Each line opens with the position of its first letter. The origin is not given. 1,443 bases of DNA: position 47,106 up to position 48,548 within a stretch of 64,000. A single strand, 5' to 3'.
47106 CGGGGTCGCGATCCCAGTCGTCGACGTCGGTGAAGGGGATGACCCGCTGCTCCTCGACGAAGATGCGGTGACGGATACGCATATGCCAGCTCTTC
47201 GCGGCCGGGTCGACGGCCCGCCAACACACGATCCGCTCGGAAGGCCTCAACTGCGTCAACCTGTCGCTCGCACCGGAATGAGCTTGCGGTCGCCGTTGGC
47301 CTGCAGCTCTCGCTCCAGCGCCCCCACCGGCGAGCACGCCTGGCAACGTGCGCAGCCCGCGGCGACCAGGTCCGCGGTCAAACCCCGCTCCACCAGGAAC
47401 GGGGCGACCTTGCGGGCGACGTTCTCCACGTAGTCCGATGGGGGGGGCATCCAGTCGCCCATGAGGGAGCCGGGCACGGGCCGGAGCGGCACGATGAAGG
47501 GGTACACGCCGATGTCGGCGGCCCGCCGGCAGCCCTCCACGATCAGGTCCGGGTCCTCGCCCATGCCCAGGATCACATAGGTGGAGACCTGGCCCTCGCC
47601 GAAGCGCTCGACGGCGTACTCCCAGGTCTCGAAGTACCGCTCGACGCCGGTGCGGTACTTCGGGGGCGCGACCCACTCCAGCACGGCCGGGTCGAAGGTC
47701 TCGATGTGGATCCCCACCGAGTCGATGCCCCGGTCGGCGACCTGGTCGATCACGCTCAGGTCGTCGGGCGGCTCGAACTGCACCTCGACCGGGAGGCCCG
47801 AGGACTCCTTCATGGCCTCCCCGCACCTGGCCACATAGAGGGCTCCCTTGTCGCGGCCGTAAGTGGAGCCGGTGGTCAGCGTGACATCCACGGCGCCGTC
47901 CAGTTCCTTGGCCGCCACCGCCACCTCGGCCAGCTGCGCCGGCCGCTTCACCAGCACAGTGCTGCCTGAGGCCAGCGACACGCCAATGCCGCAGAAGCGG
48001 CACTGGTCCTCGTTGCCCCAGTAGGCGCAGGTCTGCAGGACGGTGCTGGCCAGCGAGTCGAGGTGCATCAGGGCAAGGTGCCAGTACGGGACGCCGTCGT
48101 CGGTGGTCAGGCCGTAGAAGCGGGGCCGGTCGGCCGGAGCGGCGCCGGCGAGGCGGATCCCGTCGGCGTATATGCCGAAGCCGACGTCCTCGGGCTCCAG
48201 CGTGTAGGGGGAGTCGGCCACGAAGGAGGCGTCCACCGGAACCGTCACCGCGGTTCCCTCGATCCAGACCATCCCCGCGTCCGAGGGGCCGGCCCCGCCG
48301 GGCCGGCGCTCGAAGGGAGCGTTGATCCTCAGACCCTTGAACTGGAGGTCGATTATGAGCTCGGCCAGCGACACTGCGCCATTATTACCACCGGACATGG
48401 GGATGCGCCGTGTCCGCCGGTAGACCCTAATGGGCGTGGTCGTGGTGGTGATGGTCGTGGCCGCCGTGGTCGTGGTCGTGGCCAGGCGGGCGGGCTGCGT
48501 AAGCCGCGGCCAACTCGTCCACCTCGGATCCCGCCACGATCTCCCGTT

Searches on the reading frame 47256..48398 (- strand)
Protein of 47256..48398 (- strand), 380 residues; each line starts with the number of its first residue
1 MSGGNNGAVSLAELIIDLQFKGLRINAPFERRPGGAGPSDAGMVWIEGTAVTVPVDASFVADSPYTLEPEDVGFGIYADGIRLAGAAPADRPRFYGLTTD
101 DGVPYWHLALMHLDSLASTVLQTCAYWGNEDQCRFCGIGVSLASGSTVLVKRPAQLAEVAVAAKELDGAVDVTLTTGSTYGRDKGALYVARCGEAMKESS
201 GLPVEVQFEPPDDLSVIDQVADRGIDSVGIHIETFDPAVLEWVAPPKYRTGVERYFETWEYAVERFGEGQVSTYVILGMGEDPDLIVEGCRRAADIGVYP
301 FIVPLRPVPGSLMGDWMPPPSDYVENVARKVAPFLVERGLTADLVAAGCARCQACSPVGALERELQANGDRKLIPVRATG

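Call 8: search_protein_families(library=ncbifam, proteins=[window:47256-48398:-], max_evalue=0.001)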
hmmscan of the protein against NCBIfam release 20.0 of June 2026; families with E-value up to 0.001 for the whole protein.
window:47256-48398:- (380 aa): 3 families
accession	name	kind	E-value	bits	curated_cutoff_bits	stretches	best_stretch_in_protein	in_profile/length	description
TIGR04043.1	rSAM_MSMEG_0568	hypoth_equivalog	6.7e-108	360.8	303.7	1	17-360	2-352/354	MSMEG_0568 family radical SAM protein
NF045502.1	variant_rSAM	domain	1.2e-43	149.4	125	1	61-332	71-352/357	radical SAM protein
NF053743.1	LipS2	equivalog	2e-08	34.1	270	1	191-321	94-218/292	LipS2 family lipoyl synthase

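Call 9: search_protein_families(library=pfam, proteins=[window:47256-48398:-], max_evalue=0.001)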
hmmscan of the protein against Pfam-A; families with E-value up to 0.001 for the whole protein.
window:47256-48398:- (380 aa): 1 family
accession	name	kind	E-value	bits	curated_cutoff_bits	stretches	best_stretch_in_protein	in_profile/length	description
PF04055.27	Radical_SAM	-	7.7e-10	39.6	29.5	1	132-282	10-154/166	Radical SAM superfamily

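Call 19: find_homologous_proteins(query=window:47256-48398:-, max_evalue=1e-20)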
Query window:47256-48398:- (380 aa): 4992 proteins with E <= 1e-20 among 8000 candidates; the best 120 are listed.
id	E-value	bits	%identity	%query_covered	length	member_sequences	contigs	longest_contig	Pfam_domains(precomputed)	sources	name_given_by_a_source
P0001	5.7e-232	788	92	98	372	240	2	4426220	PF04055.28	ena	-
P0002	3.5e-230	782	91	98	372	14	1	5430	PF04055.28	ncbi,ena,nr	ncbi:MAG: MSMEG_0568 family radical SAM protein [Acidimicrobiaceae bacterium]|nr:MSMEG_0568 family r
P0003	2.5e-229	779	91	98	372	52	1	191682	PF04055.28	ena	-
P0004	1.6e-224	763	87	98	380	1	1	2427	PF04055.28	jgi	-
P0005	5.9e-222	755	85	100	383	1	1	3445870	PF04055.28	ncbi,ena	-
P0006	1.5e-219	747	87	97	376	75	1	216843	PF04055.28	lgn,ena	-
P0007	4.8e-219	745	85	98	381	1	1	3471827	PF04055.28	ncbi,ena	-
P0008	1.6e-218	743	86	99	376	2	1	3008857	PF04055.28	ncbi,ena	-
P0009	6.0e-209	712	81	99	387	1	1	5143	PF04055.28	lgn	-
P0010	1.6e-204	697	81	97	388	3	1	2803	PF04055.28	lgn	-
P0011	9.6e-204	695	81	97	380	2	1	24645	PF04055.28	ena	-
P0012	1.1e-201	688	81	97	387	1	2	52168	PF04055.28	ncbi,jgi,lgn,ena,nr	ncbi:MAG: MSMEG_0568 family radical SAM protein [Acidimicrobiia bacterium]|nr:MSMEG_0568 family radi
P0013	3.8e-201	686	80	96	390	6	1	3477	PF04055.28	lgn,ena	-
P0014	5.3e-199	679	80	96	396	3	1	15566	PF04055.28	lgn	-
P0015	7.7e-199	679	79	98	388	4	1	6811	PF04055.28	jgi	-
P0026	4.3e-196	669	78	96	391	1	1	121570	PF04055.28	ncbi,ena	-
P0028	8.2e-195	665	77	96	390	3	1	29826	PF04055.28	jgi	jgi:radical SAM protein (TIGR04043 family)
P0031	1.0e-193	662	77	96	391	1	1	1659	PF04055.28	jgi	jgi:radical SAM protein (TIGR04043 family)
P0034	2.7e-192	657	77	96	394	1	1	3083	PF04055.28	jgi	jgi:radical SAM protein (TIGR04043 family)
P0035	2.9e-192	657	78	96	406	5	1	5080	PF04055.28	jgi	jgi:radical SAM protein (TIGR04043 family)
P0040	8.5e-192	655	74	96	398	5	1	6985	PF04055.28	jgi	jgi:radical SAM protein (TIGR04043 family)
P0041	1.8e-191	654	75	99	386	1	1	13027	PF04055.28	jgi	jgi:radical SAM protein (TIGR04043 family)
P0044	3.8e-191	653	76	96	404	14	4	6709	PF04055.28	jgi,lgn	jgi:radical SAM protein (TIGR04043 family)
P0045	7.0e-191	652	76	97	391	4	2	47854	PF04055.28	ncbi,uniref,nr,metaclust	ncbi:MSMEG_0568 family radical SAM protein [Paraburkholderia hospita]|uniref:MSMEG_0568 family radic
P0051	6.1e-190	649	74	97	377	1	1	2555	PF04055.28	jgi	jgi:radical SAM protein (TIGR04043 family)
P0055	2.5e-189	647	75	97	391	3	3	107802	PF04055.28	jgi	jgi:radical SAM protein (TIGR04043 family)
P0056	2.5e-189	647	75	97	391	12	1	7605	PF04055.28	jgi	jgi:radical SAM protein (TIGR04043 family)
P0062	1.5e-187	641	79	93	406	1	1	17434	PF04055.28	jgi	jgi:radical SAM protein (TIGR04043 family)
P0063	2.1e-187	641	74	97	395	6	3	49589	PF04055.28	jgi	jgi:radical SAM protein (TIGR04043 family)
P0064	7.8e-187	639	77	94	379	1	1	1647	PF04055.28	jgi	jgi:radical SAM protein (TIGR04043 family)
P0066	5.4e-186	636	76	94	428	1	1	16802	PF04055.28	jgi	jgi:radical SAM protein (TIGR04043 family)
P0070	7.1e-185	633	76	94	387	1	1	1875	PF04055.28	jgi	jgi:radical SAM protein (TIGR04043 family)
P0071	1.0e-184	632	76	94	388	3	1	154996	PF04055.28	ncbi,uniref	ncbi:MSMEG_0568 family radical SAM protein [Kribbella sp. NPDC051952]|uniref:MSMEG_0568 family radic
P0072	3.5e-184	630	75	97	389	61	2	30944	PF04055.28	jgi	jgi:radical SAM protein (TIGR04043 family)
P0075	9.2e-184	629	77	94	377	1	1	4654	PF04055.28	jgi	jgi:radical SAM protein (TIGR04043 family)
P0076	2.0e-183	628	74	94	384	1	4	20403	PF04055.28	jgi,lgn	jgi:radical SAM protein (TIGR04043 family)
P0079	2.8e-172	591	77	88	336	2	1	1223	PF04055.28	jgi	jgi:radical SAM protein (TIGR04043 family)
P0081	2.9e-168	578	67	67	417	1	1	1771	PF04055.28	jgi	jgi:radical SAM protein (TIGR04043 family)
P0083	1.7e-167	575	70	97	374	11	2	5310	PF04055.28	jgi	jgi:radical SAM protein (TIGR04043 family)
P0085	3.1e-167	574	69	97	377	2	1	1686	PF04055.28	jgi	jgi:radical SAM protein (TIGR04043 family)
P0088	7.8e-167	573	72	93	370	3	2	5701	PF04055.28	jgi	jgi:radical SAM protein (TIGR04043 family)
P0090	1.6e-166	572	70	97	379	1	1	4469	PF04055.28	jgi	jgi:radical SAM protein (TIGR04043 family)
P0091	1.6e-166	572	70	95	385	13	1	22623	PF04055.28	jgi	jgi:radical SAM protein (TIGR04043 family)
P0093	1.3e-165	569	68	97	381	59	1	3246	PF04055.28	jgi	jgi:radical SAM protein (TIGR04043 family)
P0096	3.2e-165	568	69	96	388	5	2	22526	PF04055.28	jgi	jgi:radical SAM protein (TIGR04043 family)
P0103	6.3e-165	567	69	96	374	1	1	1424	PF04055.28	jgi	jgi:radical SAM protein (TIGR04043 family)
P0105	7.0e-165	567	68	96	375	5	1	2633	PF04055.28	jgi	jgi:radical SAM protein (TIGR04043 family)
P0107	8.7e-165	566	69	94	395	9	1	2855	PF04055.28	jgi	jgi:radical SAM protein (TIGR04043 family)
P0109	1.1e-164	566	69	97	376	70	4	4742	PF04055.28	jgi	jgi:radical SAM protein (TIGR04043 family)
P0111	2.7e-164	565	68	98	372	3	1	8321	PF04055.28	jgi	jgi:radical SAM protein (TIGR04043 family)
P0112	6.1e-164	564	69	94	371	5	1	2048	PF04055.28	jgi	jgi:radical SAM protein (TIGR04043 family)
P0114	7.8e-164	563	67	99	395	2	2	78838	PF04055.28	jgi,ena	-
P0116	2.6e-163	562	67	97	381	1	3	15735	PF04055.28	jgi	jgi:radical SAM protein (TIGR04043 family)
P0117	2.6e-163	562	70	93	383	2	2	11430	PF04055.28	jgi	jgi:radical SAM protein (TIGR04043 family)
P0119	2.9e-163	561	68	95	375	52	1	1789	PF04055.28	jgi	jgi:radical SAM protein (TIGR04043 family)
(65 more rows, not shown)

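Call 20: find_related_loci(query=window:47256-48398:-, collection=genome_contigs, flank=10000)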
Query window:47256-48398:- (380 aa) in genome_contigs; peptide patterns used: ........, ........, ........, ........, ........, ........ (x = any residue, [..] = any of these).
83 stretches matched a pattern; 65 encode a relative of the query (tblastn E <= 1e-3); 61 distinct loci.
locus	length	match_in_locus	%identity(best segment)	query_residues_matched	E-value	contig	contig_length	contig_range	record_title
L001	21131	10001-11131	98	4-380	0e+0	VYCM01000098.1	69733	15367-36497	MAG: Acidimicrobiaceae bacterium isolate SB0675_bin_16 NODE_170_length_69733_cov_77.304989, whole genome shotgun sequenc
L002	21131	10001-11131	97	4-380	0e+0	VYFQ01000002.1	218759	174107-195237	MAG: Acidimicrobiaceae bacterium isolate SB0677_bin_3 NODE_13_length_218759_cov_63.642325, whole genome shotgun sequence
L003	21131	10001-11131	97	4-380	0e+0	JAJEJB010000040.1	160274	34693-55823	MAG: Acidimicrobiia bacterium isolate p16x63bins.58 k141_224143, whole genome shotgun sequence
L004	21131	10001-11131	96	4-380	0e+0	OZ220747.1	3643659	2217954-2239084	MAG: Acidimicrobiales bacterium isolate 24b51cff-2c1d-4890-b593-b7e190b4cd9e genome assembly, chromosome: 1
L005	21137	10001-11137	95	1-379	0e+0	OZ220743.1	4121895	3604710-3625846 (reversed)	MAG: Acidimicrobiales bacterium isolate dadfcd55-464f-4f03-9875-fa0eca1464b2 genome assembly, chromosome: 1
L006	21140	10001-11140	94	1-380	0e+0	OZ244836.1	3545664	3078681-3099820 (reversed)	MAG: Candidatus Aldehydirespirator sp. isolate e6163144-70ab-4bd6-a8bf-7abc59f56523 genome assembly, chromosome: 1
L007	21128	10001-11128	95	5-380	0e+0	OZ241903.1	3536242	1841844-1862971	MAG: Candidatus Aldehydirespirator sp. isolate d351f403-e454-448a-b302-ab11d97c6c0f genome assembly, chromosome: 1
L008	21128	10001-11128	95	5-380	0e+0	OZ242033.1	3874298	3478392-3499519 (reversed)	MAG: Candidatus Aldehydirespirator sp. isolate 1ca34421-b87b-4a0f-9797-154be5b25c54 genome assembly, chromosome: 1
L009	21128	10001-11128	95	5-380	0e+0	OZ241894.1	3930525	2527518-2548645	MAG: Candidatus Aldehydirespirator sp. isolate 59d5e5b9-c534-4d11-b37b-78d6acc4b690 genome assembly, chromosome: 1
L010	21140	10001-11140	93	1-380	0e+0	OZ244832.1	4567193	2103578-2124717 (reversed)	MAG: Candidatus Aldehydirespirator sp. isolate 45bd059b-89eb-4db7-924e-096435c6defb genome assembly, chromosome: 1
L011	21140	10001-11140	95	1-380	0e+0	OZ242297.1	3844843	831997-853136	MAG: Acidimicrobiales bacterium isolate 386d1096-d7b5-410a-b4ac-dc0bb20c483d genome assembly, chromosome: 1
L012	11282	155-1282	95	5-380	0e+0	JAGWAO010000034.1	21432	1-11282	MAG: Acidimicrobiia bacterium isolate 277c_9 scaffold_4389, whole genome shotgun sequence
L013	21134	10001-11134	92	3-380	0e+0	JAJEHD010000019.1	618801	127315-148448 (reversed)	MAG: Acidimicrobiia bacterium isolate p16x60bins.22 k141_704600, whole genome shotgun sequence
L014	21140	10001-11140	92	1-380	0e+0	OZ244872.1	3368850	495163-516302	MAG: Candidatus Aldehydirespirator sp. isolate 389653a7-0111-4ae2-a933-d032a7ae712c genome assembly, chromosome: 1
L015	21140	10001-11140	91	1-380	0e+0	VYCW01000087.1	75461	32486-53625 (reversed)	MAG: Acidimicrobiaceae bacterium isolate SB0675_bin_25 NODE_150_length_75461_cov_50.125282, whole genome shotgun sequenc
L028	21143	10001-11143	85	9-380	0e+0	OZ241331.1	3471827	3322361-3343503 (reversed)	MAG: Acidimicrobiales bacterium isolate 7255c353-40fc-46f0-880a-995c00eab931 genome assembly, chromosome: 1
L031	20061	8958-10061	81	11-377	0e+0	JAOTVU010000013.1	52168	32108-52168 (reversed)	MAG: Acidimicrobiia bacterium isolate 13_May_SF_Bin57 13_May_SF_Bin57_scaffold_318_c1, whole genome shotgun sequence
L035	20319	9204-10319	76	11-378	0e+0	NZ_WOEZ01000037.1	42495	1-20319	Paraburkholderia elongata strain 5N id=37, whole genome shotgun sequence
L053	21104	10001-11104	61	11-376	2e-144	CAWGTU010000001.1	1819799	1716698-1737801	MAG: uncultured Actinomycetes bacterium isolate MFD09779.bin.1.204 genome assembly, contig: contig_2651, whole genome sh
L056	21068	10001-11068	76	11-366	0e+0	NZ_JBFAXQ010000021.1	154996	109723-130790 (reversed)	Kribbella sp. NPDC051952 NPDC051952_97_C11.ctg-0021, whole genome shotgun sequence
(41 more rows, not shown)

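Call 35: search_protein_families(library=pfam, proteins=[L053:9061-9972:+, L031:17199-18161:+], max_evalue=0.01)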
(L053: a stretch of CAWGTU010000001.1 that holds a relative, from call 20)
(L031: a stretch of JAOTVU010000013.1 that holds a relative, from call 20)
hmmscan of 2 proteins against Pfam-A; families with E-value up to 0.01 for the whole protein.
L053:9061-9972:+ (303 aa): 1 family
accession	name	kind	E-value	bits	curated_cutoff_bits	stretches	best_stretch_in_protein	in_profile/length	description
PF04909.20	Amidohydro_2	-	1.6e-17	64.7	26.4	1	83-300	57-288/289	Amidohydrolase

L031:17199-18161:+ (320 aa): 1 family
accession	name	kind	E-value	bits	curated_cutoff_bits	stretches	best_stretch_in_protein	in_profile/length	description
PF00291.31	PALP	-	2.7e-25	89.7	35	1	10-293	3-258/295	Pyridoxal-phosphate dependent enzyme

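Call 36: find_encoding_contigs(protein=P0045, flank=10000, max_places=1)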
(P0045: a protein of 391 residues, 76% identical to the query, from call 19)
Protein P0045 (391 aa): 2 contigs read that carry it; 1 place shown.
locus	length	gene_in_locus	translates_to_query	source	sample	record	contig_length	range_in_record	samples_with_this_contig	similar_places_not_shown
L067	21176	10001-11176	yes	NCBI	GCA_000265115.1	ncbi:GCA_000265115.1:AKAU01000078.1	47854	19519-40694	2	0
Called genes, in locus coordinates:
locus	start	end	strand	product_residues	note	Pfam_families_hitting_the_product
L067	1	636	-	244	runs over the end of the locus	PF03695:UPF0149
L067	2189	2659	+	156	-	PF04970:LRAT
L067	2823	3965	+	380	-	PF12323:HTH_OrfB_IS605, PF01385:OrfB_IS605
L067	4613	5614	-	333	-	PF02322:Cyt_bd_oxida_II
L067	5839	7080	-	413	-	PF13439:Glyco_transf_4, PF13579:Glyco_trans_4_4, PF20706:GT4-conflict, PF00534:Glycos_transf_1, PF13692:Glyco_trans_1_4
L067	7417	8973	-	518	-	PF27530:HMA_AllF_N, PF00549:Ligase_CoA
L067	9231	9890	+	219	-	-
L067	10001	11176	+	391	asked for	PF04055:Radical_SAM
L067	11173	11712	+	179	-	PF00583:Acetyltransf_1 (weak), PF13673:Acetyltransf_10 (weak), PF13508:Acetyltransf_7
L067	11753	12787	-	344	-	PF00586:AIRS, PF02769:AIRS_C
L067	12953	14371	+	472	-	PF06545:AllG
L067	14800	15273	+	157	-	PF11392:AllH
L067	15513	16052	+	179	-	PF02566:OsmC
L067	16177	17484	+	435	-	PF00067:p450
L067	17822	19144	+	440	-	PF03486:HI0933_like (faint), PF07992:Pyr_redox_2, PF00070:Pyr_redox, PF02852:Pyr_redox_dim (weak)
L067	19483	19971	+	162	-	-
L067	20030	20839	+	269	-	PF02679:ComA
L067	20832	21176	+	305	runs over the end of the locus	PF24830:DUF7714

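Call 49: find_encoding_contigs(protein=P0026, flank=10000, max_places=1)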
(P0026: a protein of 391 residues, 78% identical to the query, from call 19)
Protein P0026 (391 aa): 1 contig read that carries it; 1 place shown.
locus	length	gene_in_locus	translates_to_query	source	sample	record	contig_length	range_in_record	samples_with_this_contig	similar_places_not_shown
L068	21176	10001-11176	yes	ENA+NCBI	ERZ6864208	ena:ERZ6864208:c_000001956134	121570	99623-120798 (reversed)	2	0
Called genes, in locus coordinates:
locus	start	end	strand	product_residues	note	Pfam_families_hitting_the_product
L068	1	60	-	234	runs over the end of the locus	PF00072:Response_reg, PF00486:Trans_reg_C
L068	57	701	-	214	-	PF00512:HisKA, PF13581:HATPase_c_2 (weak), PF02518:HATPase_c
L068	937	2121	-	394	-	PF00005:ABC_tran, PF13304:AAA_21 (faint), PF08402:TOBE_2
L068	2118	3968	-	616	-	PF00528:BPD_transp_1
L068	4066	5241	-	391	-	PF01547:SBP_bac_1, PF13531:SBP_bac_11, PF13416:SBP_bac_8, PF13343:SBP_bac_6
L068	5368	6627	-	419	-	PF13439:Glyco_transf_4, PF13579:Glyco_trans_4_4, PF20706:GT4-conflict, PF00534:Glycos_transf_1, PF13692:Glyco_trans_1_4, PF13524:Glyco_trans_1_2 (faint)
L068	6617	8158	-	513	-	PF27530:HMA_AllF_N, PF02629:CoA_binding (faint), PF00549:Ligase_CoA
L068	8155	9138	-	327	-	PF00696:AA_kinase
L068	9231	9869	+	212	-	-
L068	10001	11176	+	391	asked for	PF04055:Radical_SAM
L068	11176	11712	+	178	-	PF00583:Acetyltransf_1, PF21926:FeeM (faint), PF13673:Acetyltransf_10, PF13508:Acetyltransf_7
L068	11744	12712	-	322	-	PF00586:AIRS, PF02769:AIRS_C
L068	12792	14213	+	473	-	PF06545:AllG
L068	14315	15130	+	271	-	PF02679:ComA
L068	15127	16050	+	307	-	PF24830:DUF7714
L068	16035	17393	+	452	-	PF00206:Lyase_1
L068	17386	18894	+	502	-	PF00206:Lyase_1, PF14698:ASL_C2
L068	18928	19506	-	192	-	PF13560:HTH_31, PF01381:HTH_3, PF12844:HTH_19 (weak), PF07883:Cupin_2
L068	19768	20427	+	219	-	PF21006:NHase_beta_N, PF02211:NHase_beta_C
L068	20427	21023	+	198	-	PF02979:NHase_alpha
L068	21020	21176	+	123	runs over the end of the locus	PF21006:NHase_beta_N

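Call 50: find_encoding_contigs(protein=P0055, flank=10000, max_places=1)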
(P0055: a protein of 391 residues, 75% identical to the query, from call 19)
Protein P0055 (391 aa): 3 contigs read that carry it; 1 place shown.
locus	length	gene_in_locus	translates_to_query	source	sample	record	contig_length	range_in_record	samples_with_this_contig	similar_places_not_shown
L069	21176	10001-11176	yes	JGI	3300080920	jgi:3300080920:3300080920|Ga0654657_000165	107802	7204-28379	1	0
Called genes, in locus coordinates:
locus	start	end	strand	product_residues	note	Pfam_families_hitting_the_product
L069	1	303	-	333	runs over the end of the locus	PF00294:PfkB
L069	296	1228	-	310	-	PF01261:AP_endonuc_2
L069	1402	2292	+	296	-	PF13473:Cupredoxin_1 (faint)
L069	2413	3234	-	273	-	PF25213:HVO_A0261_N (weak), PF09339:HTH_IclR, PF12802:MarR_2, PF25212:HVO_A0114 (weak), PF01614:IclR_C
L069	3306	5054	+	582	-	PF27448:Rph_4th, PF00391:PEP-utilizers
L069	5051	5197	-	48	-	-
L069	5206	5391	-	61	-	PF05016:ParE_toxin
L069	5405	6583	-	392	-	PF13439:Glyco_transf_4, PF20706:GT4-conflict, PF13579:Glyco_trans_4_4, PF00534:Glycos_transf_1, PF13692:Glyco_trans_1_4, PF13524:Glyco_trans_1_2 (weak)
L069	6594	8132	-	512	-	PF27530:HMA_AllF_N, PF02629:CoA_binding (faint), PF00549:Ligase_CoA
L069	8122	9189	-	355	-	PF00696:AA_kinase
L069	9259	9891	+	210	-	-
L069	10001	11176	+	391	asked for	PF04055:Radical_SAM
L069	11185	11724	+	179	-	PF00583:Acetyltransf_1, PF13673:Acetyltransf_10 (weak), PF13508:Acetyltransf_7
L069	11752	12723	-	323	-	PF00586:AIRS, PF02769:AIRS_C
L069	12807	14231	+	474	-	PF06545:AllG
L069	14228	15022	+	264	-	PF11392:AllH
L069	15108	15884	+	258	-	PF02679:ComA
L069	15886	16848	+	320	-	PF24830:DUF7714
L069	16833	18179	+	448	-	PF00206:Lyase_1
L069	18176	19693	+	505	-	PF00206:Lyase_1, PF14698:ASL_C2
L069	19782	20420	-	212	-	PF12844:HTH_19 (weak), PF13560:HTH_31, PF01381:HTH_3, PF05899:Cupin_3 (weak), PF07883:Cupin_2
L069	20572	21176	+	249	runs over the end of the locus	PF21006:NHase_beta_N, PF02211:NHase_beta_C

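Call 51: find_encoding_contigs(protein=P0114, flank=10000, max_places=1)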
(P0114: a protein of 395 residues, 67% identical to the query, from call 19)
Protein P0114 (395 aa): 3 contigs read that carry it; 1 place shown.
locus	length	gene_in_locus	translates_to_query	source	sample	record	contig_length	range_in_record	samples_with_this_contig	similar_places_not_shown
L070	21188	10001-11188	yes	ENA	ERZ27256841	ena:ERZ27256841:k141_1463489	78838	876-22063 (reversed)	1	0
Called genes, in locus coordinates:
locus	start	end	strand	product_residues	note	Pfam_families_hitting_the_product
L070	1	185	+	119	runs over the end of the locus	PF21006:NHase_beta_N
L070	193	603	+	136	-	PF02566:OsmC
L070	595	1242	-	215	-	-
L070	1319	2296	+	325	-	PF00696:AA_kinase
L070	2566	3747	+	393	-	PF13439:Glyco_transf_4, PF13579:Glyco_trans_4_4, PF20706:GT4-conflict, PF00534:Glycos_transf_1, PF13692:Glyco_trans_1_4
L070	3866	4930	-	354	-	PF13401:AAA_22 (faint), PF00004:AAA, PF07728:AAA_5 (weak), PF17866:AAA_lid_6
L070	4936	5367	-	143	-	PF00101:RuBisCO_small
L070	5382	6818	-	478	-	PF02788:RuBisCO_large_N, PF00016:RuBisCO_large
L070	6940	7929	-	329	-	PF00586:AIRS, PF02769:AIRS_C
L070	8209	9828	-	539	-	PF27530:HMA_AllF_N, PF02629:CoA_binding (faint), PF00549:Ligase_CoA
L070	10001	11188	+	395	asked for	PF04055:Radical_SAM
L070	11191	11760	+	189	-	PF00583:Acetyltransf_1 (weak), PF13508:Acetyltransf_7 (weak), PF13673:Acetyltransf_10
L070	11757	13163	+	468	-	PF06545:AllG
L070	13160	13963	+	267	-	PF11392:AllH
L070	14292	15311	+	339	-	PF00274:Glycolytic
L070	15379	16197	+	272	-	PF02679:ComA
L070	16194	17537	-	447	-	PF07992:Pyr_redox_2, PF13738:Pyr_redox_3 (faint), PF00070:Pyr_redox, PF02852:Pyr_redox_dim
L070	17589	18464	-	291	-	PF07228:SpoIIE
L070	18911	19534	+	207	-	-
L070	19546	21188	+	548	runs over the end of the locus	PF01435:Peptidase_M48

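Call 52: search_protein_families(library=ncbifam, proteins=[L001:9348-9905:+, L035:2586-3620:-, L053:9061-9972:+], max_evalue=1)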
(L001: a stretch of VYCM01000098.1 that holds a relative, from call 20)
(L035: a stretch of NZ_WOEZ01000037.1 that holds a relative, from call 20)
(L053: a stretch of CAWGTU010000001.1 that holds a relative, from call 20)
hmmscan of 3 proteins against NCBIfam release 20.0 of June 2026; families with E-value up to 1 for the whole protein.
L001:9348-9905:+ (185 aa): 1 family
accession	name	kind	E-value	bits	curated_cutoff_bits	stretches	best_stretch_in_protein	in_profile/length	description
NF005621.0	PRK07375.1-6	equivalog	0.12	12.2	126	0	134-175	11-52/120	putative monovalent cation/H+ antiporter subunit C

L035:2586-3620:- (344 aa): 10 families
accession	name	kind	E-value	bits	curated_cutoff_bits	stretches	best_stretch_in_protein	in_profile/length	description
TIGR04048.1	nitrile_sll0784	equivalog_domain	3.1e-176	584.6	502.6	1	5-304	1-300/301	Nit6803 family nitrilase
TIGR03381.1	agmatine_aguB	equivalog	3.2e-18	66.1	410.25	1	7-283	1-265/279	N-carbamoylputrescine amidase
NF040852.1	nitrile_Arch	equivalog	2.5e-17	62.9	500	1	7-282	1-245/262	nitrilase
NF009803.0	PRK13287.1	equivalog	1.4e-06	27.3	406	1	19-156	30-157/333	formamidase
TIGR00546.1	lnt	equivalog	9.5e-06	25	132.9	1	19-130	178-271/395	apolipoprotein N-acyltransferase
NF010588.0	PRK13981.1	equivalog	1.5e-05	23.6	479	1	7-168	5-155/546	NAD+ synthase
NF009802.0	PRK13286.1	equivalog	0.00033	19.7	427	1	66-145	66-149/345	aliphatic amidase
NF043013.1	DeGluthAmidYersProt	equivalog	0.0011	18.2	500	1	80-218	62-210/278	deaminated glutathione amidase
NF033621.1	de_GSH_amidase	exception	0.0015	17.9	355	1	25-218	17-200/260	deaminated glutathione amidase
NF002730.0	PRK02628.1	equivalog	0.064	11.4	473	1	4-119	10-113/677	NAD(+) synthase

L053:9061-9972:+ (303 aa): 0 families
